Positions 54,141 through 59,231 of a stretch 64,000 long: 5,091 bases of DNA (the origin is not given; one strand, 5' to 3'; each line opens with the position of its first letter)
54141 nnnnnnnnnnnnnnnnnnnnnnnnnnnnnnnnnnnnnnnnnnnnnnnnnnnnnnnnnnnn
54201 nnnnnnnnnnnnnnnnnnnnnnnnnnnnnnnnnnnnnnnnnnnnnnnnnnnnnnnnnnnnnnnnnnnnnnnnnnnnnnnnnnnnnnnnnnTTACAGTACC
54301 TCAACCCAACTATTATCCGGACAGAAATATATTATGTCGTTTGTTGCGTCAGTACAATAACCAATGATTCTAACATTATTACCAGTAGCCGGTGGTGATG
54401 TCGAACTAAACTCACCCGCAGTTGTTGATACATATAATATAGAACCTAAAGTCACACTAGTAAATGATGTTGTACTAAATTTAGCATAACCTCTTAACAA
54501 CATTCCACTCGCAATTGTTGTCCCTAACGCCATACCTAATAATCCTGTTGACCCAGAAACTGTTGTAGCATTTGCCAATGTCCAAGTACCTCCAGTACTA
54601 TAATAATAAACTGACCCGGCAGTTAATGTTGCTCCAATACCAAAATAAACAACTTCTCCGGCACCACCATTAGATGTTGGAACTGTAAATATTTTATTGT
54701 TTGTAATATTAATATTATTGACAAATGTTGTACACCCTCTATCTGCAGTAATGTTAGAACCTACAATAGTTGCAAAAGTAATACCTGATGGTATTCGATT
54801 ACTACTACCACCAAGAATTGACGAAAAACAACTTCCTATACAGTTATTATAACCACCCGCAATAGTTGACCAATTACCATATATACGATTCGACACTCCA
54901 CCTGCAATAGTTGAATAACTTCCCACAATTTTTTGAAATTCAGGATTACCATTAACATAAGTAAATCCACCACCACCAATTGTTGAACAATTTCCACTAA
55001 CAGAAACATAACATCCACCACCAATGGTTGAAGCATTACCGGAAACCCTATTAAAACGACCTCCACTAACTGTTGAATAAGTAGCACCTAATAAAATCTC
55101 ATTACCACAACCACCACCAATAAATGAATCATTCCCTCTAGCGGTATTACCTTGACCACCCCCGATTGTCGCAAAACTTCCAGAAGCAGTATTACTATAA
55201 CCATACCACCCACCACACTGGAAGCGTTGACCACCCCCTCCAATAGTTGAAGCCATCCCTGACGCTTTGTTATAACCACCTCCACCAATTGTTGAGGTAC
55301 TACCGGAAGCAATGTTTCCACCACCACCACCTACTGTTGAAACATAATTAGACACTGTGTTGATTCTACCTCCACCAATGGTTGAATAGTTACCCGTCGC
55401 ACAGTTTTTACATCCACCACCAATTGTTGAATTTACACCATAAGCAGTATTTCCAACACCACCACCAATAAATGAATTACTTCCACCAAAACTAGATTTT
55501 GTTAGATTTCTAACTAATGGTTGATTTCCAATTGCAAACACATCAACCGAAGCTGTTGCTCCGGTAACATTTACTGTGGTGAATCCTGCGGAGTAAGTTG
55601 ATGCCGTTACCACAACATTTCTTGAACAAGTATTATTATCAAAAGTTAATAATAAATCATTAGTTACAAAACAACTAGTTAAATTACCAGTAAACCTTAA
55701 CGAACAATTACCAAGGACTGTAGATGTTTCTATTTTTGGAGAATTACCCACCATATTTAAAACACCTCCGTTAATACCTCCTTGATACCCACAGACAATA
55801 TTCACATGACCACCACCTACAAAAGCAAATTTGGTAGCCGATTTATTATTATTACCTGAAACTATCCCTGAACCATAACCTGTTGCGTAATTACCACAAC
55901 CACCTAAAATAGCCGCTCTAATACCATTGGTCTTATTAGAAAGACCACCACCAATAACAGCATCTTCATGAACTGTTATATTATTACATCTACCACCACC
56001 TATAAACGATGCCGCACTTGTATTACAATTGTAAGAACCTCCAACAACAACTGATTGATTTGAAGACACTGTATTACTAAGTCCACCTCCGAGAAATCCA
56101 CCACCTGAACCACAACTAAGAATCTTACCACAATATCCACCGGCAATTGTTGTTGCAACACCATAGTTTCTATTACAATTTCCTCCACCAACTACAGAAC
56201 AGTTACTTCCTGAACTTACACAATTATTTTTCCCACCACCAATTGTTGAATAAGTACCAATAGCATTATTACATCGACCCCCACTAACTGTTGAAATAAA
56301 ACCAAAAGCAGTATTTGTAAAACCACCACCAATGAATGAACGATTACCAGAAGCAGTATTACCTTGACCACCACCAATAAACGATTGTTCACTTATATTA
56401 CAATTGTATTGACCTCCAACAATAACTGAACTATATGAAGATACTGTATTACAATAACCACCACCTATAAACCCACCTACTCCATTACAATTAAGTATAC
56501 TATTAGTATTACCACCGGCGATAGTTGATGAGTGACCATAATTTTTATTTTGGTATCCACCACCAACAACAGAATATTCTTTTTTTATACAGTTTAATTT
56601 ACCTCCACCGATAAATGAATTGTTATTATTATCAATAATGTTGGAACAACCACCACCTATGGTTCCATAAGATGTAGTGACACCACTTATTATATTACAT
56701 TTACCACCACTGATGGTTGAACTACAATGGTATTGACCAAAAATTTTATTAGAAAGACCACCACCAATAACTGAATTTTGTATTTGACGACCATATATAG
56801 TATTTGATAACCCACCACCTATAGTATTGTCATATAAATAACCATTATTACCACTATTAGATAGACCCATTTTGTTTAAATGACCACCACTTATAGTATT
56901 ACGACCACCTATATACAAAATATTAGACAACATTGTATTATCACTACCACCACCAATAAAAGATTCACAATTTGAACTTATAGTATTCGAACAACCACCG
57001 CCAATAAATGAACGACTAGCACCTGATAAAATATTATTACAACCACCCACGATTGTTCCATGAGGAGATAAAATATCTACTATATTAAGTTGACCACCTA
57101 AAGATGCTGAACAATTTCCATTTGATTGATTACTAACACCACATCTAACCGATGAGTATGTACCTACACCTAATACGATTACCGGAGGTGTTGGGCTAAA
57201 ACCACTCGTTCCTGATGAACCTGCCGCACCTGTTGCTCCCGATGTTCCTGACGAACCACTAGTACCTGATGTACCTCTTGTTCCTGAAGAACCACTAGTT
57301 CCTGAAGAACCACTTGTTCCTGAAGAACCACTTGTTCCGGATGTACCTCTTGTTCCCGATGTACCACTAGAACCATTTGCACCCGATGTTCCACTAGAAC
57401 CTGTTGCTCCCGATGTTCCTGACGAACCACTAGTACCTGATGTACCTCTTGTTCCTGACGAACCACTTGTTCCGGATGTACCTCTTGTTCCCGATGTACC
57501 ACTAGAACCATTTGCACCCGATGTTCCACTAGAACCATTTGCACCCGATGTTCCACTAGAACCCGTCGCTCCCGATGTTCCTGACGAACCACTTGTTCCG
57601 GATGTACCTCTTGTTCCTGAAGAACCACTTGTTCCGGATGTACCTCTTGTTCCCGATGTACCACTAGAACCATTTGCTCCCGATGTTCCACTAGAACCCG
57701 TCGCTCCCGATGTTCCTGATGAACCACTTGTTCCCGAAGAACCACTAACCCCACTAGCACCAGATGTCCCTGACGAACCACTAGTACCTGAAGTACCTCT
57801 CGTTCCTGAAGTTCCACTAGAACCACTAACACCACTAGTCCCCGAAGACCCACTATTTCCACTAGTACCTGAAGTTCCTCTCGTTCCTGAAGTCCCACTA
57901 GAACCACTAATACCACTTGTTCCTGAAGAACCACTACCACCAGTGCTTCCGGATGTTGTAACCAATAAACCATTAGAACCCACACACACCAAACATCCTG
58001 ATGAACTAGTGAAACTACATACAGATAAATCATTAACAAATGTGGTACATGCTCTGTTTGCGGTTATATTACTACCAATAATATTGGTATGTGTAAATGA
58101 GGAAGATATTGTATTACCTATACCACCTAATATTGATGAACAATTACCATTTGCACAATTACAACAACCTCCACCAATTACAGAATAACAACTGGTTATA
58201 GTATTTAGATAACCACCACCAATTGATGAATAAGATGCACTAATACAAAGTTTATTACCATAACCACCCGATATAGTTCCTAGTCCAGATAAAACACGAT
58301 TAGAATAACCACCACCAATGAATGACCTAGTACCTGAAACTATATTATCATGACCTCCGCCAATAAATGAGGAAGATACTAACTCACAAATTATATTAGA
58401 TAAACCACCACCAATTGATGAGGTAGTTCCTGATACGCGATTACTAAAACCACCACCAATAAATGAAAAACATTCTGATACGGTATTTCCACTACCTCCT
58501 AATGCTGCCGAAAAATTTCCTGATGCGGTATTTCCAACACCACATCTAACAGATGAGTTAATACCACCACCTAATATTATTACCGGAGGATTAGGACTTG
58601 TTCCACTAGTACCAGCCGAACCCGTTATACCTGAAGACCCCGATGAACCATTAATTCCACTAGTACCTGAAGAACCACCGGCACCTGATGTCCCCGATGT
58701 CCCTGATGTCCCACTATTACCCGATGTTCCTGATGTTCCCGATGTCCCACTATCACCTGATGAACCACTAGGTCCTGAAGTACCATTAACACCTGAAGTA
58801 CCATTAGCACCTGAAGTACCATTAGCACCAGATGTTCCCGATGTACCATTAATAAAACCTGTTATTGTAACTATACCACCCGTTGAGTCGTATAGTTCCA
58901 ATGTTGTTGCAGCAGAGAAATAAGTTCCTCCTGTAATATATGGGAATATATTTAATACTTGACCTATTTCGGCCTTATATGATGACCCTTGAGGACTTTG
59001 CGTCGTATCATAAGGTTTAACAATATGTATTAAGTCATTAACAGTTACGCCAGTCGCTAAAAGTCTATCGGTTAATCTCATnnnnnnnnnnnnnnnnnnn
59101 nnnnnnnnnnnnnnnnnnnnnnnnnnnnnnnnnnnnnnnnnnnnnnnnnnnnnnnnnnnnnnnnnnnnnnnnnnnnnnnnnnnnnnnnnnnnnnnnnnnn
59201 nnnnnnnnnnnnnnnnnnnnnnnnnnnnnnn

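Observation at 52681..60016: Fibrobacter succinogenes major paralogous (FISUMP) domains in two fibre proteins.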

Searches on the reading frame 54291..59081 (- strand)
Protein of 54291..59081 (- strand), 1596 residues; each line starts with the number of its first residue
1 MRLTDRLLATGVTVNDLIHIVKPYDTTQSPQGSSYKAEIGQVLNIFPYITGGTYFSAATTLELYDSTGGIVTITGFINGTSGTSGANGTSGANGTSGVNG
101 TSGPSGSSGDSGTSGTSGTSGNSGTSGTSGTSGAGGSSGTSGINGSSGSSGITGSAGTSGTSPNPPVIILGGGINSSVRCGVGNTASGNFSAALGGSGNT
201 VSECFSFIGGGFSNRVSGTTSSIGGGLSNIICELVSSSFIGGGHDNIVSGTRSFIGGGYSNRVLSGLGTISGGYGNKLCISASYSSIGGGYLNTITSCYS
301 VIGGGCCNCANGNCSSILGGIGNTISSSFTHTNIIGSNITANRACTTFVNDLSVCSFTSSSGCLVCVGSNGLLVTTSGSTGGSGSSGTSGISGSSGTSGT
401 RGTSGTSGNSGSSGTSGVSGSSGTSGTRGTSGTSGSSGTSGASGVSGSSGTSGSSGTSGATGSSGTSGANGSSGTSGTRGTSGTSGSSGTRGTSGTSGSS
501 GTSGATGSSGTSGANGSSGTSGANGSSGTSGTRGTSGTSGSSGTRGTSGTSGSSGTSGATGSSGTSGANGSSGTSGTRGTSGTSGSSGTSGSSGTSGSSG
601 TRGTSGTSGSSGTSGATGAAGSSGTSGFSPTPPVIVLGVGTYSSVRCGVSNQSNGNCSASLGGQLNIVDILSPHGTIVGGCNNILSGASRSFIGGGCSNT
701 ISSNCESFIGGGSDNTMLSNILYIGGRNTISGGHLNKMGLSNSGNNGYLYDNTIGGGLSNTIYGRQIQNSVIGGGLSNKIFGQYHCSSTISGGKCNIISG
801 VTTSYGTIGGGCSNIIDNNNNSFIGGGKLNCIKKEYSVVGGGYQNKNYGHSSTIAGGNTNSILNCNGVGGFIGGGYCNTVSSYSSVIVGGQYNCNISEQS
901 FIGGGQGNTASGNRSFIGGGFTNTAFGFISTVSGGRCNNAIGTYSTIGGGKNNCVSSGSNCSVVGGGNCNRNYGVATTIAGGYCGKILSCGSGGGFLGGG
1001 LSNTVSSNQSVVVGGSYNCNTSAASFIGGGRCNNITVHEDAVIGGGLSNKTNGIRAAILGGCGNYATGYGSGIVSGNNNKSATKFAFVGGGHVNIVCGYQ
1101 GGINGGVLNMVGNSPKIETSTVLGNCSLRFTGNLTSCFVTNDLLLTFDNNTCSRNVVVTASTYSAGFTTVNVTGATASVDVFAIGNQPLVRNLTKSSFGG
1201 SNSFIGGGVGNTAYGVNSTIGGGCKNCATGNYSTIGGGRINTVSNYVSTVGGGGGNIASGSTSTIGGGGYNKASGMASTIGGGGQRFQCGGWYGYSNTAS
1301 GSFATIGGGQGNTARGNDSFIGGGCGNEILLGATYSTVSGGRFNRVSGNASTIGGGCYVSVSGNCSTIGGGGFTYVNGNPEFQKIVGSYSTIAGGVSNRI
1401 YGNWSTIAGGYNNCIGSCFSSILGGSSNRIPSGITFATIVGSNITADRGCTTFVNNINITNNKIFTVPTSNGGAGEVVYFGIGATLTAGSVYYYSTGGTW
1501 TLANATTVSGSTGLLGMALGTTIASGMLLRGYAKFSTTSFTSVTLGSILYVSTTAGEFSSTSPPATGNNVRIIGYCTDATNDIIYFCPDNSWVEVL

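Call 3: search_protein_families(library=ncbifam, proteins=[window:54291-59081:-], max_evalue=0.01)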
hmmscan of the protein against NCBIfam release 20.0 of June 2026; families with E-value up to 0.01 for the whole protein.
window:54291-59081:- (1596 aa): 3 families
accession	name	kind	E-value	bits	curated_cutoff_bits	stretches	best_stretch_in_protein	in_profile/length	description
NF038329.2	gly_rich_SclB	equivalog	8.6e-42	143.6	325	3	440-626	119-309/442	LPXTG-anchored collagen-like adhesin Scl2/SclB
NF046116.1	adhesin_Lcl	equivalog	1.7e-35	122.4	500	3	432-627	72-265/431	collagen-like adhesin Lcl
NF038330.1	adhesin_SclA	exception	1.1e-29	104.3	400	3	483-627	111-255/405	LPXTG-anchored collagen-like adhesin Scl1/SclA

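Call 4: search_protein_families(library=pfam, proteins=[window:54291-59081:-], max_evalue=0.01)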
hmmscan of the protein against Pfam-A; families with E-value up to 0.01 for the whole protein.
window:54291-59081:- (1596 aa): 1 family
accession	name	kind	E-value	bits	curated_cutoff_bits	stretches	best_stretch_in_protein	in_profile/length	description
PF01391.23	Collagen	-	2e-37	127.2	27.2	7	570-627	1-58/60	Collagen triple helix repeat (20 copies)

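Call 9: search_protein_families(library=phrogs, proteins=[window:54291-59081:-], max_evalue=0.001)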
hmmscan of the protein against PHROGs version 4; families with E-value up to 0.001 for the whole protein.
window:54291-59081:- (1596 aa): 18 families
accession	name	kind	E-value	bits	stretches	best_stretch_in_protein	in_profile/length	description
phrog_5073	-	tail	8.4e-37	128.4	4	448-555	259-366/519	tail fiber protein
phrog_6320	-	tail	3.8e-31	109.6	3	372-508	71-213/745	tail fiber protein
phrog_819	-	tail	2.6e-26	93.1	3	501-629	478-609/1024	tail protein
phrog_366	-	tail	1.7e-23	84.9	2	77-162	298-386/474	tail fiber protein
phrog_8745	-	tail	2.6e-23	82.4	3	476-652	1379-1555/1803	tail fiber protein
phrog_1806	-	tail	5.7e-22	79.3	3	501-635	109-244/276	collagen like minor tail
phrog_18350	-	tail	6.7e-18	66.3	4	532-633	97-199/253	tail fiber protein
phrog_26246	-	tail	2.1e-17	64.3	4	77-160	105-188/329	tail protein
phrog_33406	-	tail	1.7e-13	50.8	0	78-160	184-266/651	tail fiber protein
phrog_38766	-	head and packaging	3.1e-13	50.1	3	351-482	39-171/478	virion structural protein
phrog_38806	-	unknown function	4e-12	47.1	0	78-166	66-154/285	-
phrog_32123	-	unknown function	5.4e-10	39.2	0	536-629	217-310/532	-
phrog_29268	-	unknown function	2.1e-09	37.1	3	501-648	415-561/653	-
phrog_10972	-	tail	2.7e-08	34.7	0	95-158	155-218/343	tail fiber protein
phrog_35286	-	unknown function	4.3e-06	26.4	0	89-145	282-338/750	-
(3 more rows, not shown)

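Call 56: search_solved_structures(query=window:54291-59081:-, max_evalue=0.01)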
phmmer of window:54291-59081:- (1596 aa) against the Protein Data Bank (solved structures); distinct sequences matched with E-value up to 0.01: 39.
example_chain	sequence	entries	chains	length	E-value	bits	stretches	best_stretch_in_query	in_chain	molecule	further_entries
3hqv_A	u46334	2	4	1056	1e-120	407.8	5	377-627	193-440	Collagen alpha-1(I) chain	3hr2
3hqv_B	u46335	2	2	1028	1.1e-120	407.7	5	377-632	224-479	Collagen alpha-2(I) chain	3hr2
8zxl_X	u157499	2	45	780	2.5e-101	343.5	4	377-631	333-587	spindlefibril | axialfibril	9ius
9han_A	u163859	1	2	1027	1.8e-38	135.2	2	422-627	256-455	Collagen type VI alpha 1 chain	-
9han_B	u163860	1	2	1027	3.9e-36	127.4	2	384-623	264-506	Collagen type VI alpha 2 chain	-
9han_C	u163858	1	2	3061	6.2e-30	106.9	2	396-610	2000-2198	Collagen type VI alpha 3 chain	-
9wxp_CA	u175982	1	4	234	3.9e-29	104.2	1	396-626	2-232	Fibrillar collagen NC1 domain-containing protein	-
9wxp_BD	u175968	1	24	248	3.9e-28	100.9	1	378-623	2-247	Collagen type II alpha 1 chain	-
9wxp_DD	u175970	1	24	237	1e-27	99.6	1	378-612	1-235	Collagen type II alpha 1 chain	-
9wxp_BK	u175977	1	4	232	1.8e-27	98.7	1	396-622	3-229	Collagen type IX alpha 2 chain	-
9wxp_CC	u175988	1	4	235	2.1e-27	98.5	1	396-626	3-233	Collagen type XI alpha 1 chain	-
9wxp_AC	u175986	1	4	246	1e-26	96.2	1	375-595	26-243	Collagen type XI alpha 1 chain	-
9wxp_BL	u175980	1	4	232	1.5e-26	95.7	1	389-615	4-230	Collagen alpha-3(IX) chain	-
9wxp_CD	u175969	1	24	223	1.8e-26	95.4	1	388-602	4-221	Collagen type II alpha 1 chain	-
9wxp_DA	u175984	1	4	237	2.2e-26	95.1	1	391-618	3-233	Fibrillar collagen NC1 domain-containing protein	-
3pr7_A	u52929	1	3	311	5.7e-17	63.9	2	1198-1284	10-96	UspA1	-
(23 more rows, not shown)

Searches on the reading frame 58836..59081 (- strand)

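Call 30: search_protein_families(library=pfam, proteins=[window:58836-59081:-], max_evalue=10)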
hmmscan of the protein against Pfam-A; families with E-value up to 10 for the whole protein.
seq(82 aa): 0 families

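Call 57: search_protein_families(library=phrogs, proteins=[window:58851-59081:-], max_evalue=1)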
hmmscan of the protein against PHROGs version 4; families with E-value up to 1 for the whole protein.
window:58851-59081:- (77 aa): 2 families
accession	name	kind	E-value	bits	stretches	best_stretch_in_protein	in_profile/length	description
phrog_18074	-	unknown function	0.13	13.6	1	11-31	25-45/75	-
phrog_38839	-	tail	0.27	11.7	1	8-57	129-177/302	tail fiber protein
